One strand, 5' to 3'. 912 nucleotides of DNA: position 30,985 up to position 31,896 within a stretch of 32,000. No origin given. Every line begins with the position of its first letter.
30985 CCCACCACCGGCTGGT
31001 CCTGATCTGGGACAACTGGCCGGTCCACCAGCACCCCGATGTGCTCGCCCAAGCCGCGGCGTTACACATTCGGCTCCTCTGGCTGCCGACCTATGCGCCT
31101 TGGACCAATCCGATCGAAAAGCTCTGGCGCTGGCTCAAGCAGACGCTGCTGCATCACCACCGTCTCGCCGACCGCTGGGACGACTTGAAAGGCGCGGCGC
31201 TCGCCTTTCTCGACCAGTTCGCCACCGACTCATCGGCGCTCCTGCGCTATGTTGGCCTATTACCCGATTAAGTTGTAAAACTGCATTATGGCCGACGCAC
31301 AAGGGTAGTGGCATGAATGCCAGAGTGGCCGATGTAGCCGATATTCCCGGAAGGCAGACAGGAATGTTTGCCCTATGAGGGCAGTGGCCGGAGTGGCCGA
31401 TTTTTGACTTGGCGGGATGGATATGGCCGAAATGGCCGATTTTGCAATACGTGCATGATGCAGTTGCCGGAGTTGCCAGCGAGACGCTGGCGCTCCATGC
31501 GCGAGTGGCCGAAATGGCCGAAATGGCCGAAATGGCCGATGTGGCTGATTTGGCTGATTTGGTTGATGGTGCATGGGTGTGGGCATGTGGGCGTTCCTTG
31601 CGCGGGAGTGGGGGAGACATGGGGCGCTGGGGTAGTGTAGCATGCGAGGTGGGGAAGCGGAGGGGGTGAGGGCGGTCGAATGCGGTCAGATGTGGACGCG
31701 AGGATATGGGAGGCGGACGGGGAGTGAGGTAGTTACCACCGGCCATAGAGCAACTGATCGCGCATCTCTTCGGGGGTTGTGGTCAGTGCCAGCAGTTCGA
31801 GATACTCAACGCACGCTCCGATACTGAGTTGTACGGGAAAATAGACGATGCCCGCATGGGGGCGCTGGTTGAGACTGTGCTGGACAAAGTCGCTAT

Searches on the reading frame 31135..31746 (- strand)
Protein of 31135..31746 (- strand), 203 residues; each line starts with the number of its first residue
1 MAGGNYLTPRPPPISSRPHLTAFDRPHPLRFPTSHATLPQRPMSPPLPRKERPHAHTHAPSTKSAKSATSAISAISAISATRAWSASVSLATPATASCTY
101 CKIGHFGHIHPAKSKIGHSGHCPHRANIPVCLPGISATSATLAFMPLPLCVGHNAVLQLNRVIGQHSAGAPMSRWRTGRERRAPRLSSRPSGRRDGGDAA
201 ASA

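Call 9: search_protein_families(library=pfam, proteins=[window:31135-31746:-], max_evalue=0.01)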
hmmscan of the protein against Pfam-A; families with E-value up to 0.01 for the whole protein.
window:31135-31746:- (203 aa): 0 families

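Call 41: find_encoding_contigs(protein=window:31135-31746:-, flank=10000, max_places=3)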
Protein window:31135-31746:- (203 aa): 1 contig read that carries it; 1 place shown.
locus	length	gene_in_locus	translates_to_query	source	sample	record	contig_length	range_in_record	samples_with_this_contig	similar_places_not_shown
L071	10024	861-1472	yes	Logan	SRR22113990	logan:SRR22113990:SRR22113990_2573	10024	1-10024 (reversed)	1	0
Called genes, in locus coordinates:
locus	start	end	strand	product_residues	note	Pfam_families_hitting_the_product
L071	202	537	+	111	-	PF04255:DUF433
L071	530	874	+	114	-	PF18478:PIN_10 (faint), PF18480:DUF5615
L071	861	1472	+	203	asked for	-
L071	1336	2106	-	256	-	PF13358:DDE_3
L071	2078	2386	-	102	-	PF13518:HTH_28 (weak), PF13551:HTH_29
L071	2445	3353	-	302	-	PF01609:DDE_Tnp_1, PF13612:DDE_Tnp_1_3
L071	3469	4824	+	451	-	PF01546:Peptidase_M20, PF07687:M20_dimer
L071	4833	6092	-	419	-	PF00067:p450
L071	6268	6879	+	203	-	PF00440:TetR_N, PF14278:TetR_C_8 (weak)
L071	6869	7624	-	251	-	PF06314:ADC (weak), PF09844:DUF2071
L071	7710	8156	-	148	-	PF07366:SnoaL, PF12680:SnoaL_2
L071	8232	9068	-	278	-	PF00376:MerR, PF13411:MerR_1, PF09278:MerR-DNA-bind (weak)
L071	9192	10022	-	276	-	?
